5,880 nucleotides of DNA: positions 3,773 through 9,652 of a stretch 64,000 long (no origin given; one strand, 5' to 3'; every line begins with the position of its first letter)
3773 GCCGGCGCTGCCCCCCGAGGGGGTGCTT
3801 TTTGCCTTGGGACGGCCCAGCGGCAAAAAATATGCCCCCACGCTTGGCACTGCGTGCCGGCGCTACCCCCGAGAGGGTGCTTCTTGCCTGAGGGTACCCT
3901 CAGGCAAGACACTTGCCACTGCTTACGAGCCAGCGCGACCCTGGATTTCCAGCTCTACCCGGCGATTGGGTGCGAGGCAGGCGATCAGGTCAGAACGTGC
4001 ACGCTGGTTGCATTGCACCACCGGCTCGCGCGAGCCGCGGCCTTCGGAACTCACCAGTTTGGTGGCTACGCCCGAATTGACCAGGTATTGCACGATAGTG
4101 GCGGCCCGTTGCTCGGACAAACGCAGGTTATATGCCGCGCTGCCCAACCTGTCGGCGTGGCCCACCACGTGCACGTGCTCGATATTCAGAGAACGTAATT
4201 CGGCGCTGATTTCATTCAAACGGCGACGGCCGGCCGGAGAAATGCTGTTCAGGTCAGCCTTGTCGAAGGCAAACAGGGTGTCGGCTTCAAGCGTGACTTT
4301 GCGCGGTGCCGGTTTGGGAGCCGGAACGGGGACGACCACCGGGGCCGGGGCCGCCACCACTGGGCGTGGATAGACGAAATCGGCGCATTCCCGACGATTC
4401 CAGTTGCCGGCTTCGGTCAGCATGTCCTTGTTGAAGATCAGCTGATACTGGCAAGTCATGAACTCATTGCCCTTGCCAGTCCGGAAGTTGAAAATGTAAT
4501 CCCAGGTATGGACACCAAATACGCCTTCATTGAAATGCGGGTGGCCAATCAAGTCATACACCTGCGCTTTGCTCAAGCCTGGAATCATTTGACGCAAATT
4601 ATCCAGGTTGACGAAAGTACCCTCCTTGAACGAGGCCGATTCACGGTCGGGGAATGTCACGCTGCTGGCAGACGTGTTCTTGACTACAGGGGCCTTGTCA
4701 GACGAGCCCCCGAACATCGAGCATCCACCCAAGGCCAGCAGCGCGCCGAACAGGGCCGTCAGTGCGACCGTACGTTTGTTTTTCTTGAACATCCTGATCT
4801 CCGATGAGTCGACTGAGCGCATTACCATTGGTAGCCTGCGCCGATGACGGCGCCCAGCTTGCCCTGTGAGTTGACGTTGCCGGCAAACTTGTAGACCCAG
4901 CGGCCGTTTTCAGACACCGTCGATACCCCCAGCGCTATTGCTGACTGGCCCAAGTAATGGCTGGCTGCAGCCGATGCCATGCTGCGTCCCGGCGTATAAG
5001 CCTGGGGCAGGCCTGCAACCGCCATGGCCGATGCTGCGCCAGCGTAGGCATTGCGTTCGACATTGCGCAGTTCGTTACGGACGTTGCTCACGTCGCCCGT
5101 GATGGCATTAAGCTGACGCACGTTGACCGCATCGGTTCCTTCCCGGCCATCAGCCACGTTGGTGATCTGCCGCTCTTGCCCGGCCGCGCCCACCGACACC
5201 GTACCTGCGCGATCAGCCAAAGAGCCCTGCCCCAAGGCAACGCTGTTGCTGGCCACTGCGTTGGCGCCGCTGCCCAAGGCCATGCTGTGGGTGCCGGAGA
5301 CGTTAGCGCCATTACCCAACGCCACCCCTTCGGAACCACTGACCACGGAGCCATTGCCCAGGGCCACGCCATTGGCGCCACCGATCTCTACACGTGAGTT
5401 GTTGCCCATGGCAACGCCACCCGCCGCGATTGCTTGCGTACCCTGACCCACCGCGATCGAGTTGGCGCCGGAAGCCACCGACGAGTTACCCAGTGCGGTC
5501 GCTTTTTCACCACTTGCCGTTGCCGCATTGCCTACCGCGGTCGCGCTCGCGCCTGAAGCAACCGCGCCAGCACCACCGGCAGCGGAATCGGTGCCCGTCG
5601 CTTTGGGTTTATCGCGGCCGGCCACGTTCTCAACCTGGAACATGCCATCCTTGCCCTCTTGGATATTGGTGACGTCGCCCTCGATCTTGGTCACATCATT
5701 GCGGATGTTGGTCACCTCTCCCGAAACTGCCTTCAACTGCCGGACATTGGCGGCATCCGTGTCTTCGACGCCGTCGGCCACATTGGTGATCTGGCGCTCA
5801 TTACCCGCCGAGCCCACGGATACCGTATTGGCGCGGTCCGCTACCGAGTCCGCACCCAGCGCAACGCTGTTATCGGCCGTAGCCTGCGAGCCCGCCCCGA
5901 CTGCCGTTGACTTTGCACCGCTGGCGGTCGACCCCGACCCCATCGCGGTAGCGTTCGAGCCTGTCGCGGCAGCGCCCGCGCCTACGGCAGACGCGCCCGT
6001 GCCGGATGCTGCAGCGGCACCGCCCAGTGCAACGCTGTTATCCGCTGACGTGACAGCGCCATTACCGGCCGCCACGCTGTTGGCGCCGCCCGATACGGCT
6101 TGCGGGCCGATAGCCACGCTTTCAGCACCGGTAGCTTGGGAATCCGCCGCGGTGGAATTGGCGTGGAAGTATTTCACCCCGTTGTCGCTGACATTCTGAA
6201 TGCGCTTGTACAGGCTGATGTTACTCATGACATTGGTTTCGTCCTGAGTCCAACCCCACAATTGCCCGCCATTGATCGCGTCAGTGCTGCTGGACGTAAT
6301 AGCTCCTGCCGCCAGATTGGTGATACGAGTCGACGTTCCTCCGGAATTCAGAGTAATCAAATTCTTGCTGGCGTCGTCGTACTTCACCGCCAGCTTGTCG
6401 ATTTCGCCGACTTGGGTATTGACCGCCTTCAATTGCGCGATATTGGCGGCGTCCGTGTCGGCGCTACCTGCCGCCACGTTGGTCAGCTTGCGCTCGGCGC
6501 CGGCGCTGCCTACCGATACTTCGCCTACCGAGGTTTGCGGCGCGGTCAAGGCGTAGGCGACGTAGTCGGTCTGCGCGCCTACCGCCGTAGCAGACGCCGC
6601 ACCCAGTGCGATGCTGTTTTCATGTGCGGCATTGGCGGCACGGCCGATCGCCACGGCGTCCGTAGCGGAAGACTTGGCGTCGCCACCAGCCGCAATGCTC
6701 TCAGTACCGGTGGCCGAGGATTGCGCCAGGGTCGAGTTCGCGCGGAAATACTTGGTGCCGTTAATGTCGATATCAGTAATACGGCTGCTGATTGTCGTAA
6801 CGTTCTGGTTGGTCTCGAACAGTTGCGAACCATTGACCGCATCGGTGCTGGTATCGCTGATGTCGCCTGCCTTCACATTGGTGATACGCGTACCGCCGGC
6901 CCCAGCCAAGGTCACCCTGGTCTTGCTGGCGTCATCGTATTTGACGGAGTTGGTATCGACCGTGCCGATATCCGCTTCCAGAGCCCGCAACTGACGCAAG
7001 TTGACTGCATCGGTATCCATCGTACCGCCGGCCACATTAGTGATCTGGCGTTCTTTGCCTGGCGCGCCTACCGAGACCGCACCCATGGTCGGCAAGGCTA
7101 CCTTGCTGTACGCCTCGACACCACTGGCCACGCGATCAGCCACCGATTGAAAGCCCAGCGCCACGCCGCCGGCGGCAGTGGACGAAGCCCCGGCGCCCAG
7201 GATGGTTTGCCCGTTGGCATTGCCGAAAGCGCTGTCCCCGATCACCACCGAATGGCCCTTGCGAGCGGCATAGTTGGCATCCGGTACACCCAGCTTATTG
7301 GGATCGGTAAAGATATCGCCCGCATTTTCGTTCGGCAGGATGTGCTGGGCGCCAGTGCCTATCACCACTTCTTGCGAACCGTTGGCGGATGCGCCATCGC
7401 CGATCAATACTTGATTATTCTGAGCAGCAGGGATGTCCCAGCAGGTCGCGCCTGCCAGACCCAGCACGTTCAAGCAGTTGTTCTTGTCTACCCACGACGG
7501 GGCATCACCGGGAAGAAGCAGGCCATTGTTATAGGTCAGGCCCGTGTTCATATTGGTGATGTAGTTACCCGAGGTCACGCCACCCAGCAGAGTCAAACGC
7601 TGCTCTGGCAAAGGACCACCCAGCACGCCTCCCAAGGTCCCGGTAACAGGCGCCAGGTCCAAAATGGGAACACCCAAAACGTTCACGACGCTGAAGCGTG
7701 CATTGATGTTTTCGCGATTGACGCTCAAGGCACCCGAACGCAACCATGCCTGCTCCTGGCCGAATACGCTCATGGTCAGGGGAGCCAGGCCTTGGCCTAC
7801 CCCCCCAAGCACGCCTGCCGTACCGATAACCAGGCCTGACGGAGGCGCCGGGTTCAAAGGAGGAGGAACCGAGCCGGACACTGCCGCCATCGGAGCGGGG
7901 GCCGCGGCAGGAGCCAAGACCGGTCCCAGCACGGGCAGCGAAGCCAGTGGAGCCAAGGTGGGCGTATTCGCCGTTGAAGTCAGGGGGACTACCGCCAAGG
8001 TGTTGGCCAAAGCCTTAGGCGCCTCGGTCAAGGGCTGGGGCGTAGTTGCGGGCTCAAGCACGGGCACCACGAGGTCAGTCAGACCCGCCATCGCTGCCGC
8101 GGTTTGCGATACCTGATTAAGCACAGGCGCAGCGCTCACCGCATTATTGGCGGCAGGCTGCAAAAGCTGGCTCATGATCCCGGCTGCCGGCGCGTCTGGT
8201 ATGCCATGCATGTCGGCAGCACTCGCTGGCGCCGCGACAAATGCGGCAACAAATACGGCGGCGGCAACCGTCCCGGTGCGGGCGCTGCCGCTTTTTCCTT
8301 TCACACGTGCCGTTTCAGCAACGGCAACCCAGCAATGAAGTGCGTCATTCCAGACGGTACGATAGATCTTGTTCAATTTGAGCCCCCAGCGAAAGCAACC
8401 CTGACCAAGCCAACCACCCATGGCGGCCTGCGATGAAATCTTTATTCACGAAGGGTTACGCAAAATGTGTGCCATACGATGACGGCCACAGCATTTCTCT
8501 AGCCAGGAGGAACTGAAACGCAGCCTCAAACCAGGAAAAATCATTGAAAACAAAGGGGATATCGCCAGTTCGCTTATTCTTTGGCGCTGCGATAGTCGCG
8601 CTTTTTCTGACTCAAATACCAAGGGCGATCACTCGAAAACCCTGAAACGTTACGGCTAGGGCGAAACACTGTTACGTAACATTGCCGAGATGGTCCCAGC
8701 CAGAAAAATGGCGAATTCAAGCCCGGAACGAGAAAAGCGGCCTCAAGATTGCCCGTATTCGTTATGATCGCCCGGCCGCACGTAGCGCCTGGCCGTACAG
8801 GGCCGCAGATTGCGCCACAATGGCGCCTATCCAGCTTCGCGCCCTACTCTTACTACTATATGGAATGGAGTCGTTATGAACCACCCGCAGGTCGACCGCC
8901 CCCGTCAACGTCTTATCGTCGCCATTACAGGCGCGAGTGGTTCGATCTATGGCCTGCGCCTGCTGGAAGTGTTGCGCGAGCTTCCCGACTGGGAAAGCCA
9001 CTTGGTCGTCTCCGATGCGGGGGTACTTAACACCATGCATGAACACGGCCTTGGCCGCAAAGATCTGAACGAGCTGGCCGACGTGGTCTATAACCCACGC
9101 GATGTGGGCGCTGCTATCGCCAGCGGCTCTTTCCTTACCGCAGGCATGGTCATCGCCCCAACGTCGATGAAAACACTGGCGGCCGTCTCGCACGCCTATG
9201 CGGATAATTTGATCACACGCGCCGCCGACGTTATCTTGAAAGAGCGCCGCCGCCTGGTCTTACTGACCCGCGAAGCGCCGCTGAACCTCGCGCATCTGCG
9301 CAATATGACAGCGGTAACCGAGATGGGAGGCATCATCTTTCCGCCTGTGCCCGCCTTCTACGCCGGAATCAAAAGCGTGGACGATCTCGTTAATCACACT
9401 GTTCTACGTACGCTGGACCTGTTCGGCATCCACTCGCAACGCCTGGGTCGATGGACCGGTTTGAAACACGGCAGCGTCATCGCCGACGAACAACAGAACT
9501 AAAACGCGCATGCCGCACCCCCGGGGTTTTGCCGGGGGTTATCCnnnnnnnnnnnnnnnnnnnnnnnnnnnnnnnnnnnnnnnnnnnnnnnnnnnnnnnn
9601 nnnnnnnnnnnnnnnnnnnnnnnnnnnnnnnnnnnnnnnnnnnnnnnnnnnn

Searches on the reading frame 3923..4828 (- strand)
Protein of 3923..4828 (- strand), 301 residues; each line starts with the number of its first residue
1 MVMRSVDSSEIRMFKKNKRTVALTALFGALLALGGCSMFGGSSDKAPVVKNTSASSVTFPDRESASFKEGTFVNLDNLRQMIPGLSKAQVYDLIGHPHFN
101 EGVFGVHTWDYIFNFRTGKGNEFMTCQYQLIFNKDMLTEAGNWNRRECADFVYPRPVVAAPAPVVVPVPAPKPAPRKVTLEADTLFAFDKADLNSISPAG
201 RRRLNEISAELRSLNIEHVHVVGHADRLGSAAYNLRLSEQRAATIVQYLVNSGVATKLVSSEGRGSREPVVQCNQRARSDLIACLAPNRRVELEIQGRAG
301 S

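Call 73: search_protein_families(library=pfam, proteins=[window:3923-4828:-], max_evalue=0.000001)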
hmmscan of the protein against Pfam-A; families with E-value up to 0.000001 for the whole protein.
window:3923-4828:- (301 aa): 2 families
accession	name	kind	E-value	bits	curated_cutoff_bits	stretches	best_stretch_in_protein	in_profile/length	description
PF00691.25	OmpA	-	8.8e-19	68.1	27.2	1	185-277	1-92/98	OmpA family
PF04355.18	BamE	-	4.5e-16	58.8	23.2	1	70-138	1-67/71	Outer membrane protein assembly factor BamE domain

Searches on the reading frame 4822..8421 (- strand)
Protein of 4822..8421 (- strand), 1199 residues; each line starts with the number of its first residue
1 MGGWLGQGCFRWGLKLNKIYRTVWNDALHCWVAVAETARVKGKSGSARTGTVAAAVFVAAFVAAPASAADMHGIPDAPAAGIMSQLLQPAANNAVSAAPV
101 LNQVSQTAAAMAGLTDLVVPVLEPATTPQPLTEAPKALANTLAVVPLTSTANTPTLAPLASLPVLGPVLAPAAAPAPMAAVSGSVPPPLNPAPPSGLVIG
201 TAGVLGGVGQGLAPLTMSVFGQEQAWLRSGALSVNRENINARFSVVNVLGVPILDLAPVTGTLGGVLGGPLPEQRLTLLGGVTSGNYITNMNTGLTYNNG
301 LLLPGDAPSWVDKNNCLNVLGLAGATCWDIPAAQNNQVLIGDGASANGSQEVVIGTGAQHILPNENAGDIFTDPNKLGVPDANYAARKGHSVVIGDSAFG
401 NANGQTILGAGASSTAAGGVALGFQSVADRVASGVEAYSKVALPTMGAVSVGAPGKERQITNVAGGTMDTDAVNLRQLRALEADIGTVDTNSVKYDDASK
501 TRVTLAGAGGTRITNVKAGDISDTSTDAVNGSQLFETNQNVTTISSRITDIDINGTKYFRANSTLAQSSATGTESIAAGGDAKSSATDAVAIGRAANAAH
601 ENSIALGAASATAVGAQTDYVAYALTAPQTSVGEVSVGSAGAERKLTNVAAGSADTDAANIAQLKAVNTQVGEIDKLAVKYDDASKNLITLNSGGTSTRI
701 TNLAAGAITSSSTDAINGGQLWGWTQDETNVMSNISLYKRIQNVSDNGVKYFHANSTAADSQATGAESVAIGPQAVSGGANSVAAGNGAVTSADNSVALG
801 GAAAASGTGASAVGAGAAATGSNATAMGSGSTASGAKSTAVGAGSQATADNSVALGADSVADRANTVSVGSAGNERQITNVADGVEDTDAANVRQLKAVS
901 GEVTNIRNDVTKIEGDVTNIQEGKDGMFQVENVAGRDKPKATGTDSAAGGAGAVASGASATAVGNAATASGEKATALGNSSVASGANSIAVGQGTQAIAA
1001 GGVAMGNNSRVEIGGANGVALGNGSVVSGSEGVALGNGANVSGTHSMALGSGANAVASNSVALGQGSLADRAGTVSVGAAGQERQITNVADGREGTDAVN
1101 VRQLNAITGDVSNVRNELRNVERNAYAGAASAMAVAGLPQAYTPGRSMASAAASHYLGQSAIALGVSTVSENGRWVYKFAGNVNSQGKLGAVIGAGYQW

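Call 73: search_protein_families(library=pfam, proteins=[window:4822-8421:-], max_evalue=0.000001)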
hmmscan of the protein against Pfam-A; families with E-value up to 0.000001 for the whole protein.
window:4822-8421:- (1199 aa): 4 families
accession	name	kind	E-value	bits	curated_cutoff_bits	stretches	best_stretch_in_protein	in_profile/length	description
PF05662.19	YadA_stalk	-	6.1e-62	206.2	28.4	6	512-555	1-41/43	Coiled stalk of trimeric autotransporter adhesin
PF05658.19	YadA_head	-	4.4e-30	103.8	25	0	969-994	1-26/27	YadA head domain repeat (2 copies)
PF03895.21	YadA_anchor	-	5e-17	62.2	22.7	1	1139-1199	1-60/60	YadA-like membrane anchor domain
PF13018.11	ESPR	-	3.7e-15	56.6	25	1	17-64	2-49/50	Extended Signal Peptide of Type V secretion system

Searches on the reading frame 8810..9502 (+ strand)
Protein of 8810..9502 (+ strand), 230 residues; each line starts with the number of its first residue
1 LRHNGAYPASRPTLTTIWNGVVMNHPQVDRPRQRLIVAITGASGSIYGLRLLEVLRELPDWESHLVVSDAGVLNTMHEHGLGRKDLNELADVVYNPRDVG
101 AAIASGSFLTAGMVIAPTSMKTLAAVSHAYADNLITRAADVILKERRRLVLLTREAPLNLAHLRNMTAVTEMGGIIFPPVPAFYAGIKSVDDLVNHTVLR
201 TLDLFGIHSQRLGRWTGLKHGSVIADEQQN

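Call 73: search_protein_families(library=pfam, proteins=[window:8810-9502:+], max_evalue=0.000001)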
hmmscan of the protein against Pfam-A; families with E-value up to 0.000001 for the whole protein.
window:8810-9502:+ (230 aa): 1 family
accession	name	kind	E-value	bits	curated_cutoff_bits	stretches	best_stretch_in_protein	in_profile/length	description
PF02441.25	Flavoprotein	-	4.3e-36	124.4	22.7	1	34-197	2-154/162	Flavoprotein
